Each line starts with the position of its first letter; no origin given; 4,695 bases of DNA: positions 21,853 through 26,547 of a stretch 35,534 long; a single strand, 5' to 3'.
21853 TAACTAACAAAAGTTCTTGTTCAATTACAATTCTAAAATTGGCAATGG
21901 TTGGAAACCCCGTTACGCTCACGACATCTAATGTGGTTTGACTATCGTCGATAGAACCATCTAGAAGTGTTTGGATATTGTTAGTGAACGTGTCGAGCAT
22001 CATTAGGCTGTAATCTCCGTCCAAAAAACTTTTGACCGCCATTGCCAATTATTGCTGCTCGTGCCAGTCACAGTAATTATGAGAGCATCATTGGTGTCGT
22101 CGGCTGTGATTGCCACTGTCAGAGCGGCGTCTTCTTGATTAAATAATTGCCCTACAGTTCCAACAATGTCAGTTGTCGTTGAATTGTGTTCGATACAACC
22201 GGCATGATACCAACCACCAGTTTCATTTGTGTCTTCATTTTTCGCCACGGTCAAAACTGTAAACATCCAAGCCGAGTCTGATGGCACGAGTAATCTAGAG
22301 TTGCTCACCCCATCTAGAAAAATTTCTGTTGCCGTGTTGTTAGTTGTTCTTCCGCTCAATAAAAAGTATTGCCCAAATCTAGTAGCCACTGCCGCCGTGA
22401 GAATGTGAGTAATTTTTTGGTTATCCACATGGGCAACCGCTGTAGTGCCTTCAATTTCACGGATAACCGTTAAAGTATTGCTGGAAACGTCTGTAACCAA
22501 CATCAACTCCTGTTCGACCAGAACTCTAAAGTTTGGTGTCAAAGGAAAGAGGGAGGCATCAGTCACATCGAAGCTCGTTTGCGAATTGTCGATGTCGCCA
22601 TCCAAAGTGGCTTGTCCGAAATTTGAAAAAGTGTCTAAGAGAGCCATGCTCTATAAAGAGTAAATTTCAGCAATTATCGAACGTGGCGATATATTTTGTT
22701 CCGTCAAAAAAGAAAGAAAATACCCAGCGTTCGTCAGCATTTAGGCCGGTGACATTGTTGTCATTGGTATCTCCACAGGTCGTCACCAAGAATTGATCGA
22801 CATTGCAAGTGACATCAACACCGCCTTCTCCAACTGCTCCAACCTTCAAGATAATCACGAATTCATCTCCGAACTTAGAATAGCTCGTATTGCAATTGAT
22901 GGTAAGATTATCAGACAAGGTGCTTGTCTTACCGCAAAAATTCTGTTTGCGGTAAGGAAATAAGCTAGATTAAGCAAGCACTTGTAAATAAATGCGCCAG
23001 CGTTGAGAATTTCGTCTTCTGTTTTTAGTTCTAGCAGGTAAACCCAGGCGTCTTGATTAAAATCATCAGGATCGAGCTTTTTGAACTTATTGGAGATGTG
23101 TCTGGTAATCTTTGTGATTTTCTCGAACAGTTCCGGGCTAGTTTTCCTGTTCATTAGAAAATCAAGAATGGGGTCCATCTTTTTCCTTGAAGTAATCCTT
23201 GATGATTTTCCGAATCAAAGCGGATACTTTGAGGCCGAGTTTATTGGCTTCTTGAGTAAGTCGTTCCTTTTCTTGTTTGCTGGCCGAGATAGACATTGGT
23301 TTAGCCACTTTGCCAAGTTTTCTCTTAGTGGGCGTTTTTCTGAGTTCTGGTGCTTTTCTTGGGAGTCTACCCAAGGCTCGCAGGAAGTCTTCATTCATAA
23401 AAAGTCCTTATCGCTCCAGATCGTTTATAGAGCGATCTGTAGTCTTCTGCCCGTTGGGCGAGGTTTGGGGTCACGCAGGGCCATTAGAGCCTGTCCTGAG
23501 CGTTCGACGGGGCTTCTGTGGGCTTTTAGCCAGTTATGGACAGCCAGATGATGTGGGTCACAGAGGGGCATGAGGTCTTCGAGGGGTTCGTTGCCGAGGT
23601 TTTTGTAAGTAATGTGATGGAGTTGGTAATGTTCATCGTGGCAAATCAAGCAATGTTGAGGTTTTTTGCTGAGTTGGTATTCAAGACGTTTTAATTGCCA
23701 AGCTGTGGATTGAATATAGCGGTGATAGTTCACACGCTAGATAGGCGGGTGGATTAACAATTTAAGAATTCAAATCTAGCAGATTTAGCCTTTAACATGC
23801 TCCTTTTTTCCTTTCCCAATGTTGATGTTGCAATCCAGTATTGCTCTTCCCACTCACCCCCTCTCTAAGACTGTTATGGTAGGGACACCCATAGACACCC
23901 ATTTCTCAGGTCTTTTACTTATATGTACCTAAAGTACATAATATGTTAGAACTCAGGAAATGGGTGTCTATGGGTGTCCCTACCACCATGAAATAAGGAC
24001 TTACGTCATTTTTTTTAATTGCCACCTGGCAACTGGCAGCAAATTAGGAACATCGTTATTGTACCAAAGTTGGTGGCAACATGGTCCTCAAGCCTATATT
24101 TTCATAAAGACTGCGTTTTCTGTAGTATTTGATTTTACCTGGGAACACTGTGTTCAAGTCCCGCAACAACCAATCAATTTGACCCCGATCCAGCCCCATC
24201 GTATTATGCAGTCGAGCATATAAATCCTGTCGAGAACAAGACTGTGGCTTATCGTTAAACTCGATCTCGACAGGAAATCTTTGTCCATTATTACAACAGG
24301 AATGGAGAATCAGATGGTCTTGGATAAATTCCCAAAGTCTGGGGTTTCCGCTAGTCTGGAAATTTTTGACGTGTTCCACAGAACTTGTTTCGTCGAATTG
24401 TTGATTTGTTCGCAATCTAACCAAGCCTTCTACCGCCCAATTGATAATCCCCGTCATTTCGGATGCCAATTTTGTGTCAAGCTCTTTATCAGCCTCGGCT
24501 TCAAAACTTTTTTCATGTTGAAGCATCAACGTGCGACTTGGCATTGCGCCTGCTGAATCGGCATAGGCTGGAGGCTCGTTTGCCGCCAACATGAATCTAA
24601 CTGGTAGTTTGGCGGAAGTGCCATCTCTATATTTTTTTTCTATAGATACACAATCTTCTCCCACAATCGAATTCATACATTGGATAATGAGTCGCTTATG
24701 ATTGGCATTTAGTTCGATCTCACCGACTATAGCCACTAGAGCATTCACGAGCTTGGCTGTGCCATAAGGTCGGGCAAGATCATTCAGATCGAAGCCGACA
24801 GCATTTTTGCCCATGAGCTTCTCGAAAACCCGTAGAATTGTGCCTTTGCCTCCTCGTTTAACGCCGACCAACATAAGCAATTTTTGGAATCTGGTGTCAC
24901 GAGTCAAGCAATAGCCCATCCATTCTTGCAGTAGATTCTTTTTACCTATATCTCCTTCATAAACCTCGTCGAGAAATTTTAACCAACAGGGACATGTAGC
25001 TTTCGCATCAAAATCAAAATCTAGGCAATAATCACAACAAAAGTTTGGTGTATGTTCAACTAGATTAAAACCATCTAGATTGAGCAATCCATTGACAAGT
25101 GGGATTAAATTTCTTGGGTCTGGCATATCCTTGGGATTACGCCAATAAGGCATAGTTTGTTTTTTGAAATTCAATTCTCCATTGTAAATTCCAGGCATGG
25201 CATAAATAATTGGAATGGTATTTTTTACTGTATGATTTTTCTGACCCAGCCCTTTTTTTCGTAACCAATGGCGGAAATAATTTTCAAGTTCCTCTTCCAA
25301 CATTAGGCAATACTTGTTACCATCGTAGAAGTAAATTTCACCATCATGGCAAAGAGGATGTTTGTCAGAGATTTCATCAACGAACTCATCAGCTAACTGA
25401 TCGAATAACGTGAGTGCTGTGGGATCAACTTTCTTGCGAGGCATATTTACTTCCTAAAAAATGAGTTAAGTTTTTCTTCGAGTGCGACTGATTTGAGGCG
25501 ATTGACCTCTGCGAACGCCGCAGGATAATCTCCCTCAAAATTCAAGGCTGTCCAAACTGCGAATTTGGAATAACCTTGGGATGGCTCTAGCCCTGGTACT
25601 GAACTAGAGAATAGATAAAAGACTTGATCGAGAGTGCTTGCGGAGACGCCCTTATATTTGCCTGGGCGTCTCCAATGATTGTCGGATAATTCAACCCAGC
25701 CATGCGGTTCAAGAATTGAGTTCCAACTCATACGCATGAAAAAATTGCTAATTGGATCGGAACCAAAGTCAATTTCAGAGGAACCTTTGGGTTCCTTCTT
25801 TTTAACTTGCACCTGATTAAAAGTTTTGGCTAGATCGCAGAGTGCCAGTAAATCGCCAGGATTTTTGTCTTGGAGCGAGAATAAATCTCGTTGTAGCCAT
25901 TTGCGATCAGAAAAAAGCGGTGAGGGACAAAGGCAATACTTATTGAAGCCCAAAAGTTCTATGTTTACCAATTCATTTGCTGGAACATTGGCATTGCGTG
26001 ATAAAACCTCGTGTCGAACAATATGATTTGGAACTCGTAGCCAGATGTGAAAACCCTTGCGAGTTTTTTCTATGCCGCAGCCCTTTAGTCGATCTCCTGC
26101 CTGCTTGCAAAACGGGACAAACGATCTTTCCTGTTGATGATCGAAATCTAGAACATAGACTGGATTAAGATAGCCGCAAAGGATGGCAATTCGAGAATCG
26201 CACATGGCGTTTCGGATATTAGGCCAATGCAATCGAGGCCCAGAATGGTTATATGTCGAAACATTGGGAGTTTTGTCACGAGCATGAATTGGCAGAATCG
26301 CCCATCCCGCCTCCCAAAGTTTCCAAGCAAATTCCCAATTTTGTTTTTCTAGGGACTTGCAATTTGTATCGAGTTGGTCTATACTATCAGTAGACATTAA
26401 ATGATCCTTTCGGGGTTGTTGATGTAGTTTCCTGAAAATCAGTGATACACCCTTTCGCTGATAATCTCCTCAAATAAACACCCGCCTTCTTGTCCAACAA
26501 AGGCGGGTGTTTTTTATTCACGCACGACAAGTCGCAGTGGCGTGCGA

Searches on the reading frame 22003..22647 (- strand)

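Call 13: search_protein_families(library=pfam, proteins=[window:22003-22647:-], max_evalue=0.01)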
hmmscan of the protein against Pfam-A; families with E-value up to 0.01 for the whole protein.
window:22003-22647:- (214 aa): 0 families

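Call 27: search_protein_families(library=phrogs, proteins=[window:22003-22647:-], max_evalue=0.001)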
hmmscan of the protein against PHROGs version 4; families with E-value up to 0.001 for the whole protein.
window:22003-22647:- (214 aa): 4 families
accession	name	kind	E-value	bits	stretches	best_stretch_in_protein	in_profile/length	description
phrog_7578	-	unknown function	7.5e-05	22.9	1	23-80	36-98/300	-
phrog_38058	-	tail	0.00013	21.3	1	13-81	20-98/708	tail fiber protein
phrog_8469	-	tail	0.00018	21.9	1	40-94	48-102/303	tail fiber protein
phrog_12150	-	unknown function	0.00098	19.2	1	12-84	12-89/477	-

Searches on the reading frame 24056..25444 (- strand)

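Call 13: search_protein_families(library=pfam, proteins=[window:24056-25444:-], max_evalue=0.01)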
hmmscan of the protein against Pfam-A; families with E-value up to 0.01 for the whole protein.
window:24056-25444:- (462 aa): 2 families
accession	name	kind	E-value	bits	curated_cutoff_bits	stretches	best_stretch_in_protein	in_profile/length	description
PF19263.5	DUF5906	-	2.7e-12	47.8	27.6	1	192-294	1-107/114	Family of unknown function (DUF5906)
PF08706.16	D5_N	-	9.5e-08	32.9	22.4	1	100-161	82-143/145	D5 N terminal like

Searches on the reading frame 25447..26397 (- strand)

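Call 13: search_protein_families(library=pfam, proteins=[window:25447-26397:-], max_evalue=0.01)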
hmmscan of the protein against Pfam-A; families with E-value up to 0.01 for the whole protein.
window:25447-26397:- (316 aa): 1 family
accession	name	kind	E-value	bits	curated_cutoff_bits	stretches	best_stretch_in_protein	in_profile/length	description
PF09250.16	Prim-Pol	-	2e-06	28.8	22.8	1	26-159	3-134/158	Bifunctional DNA primase/polymerase, N-terminal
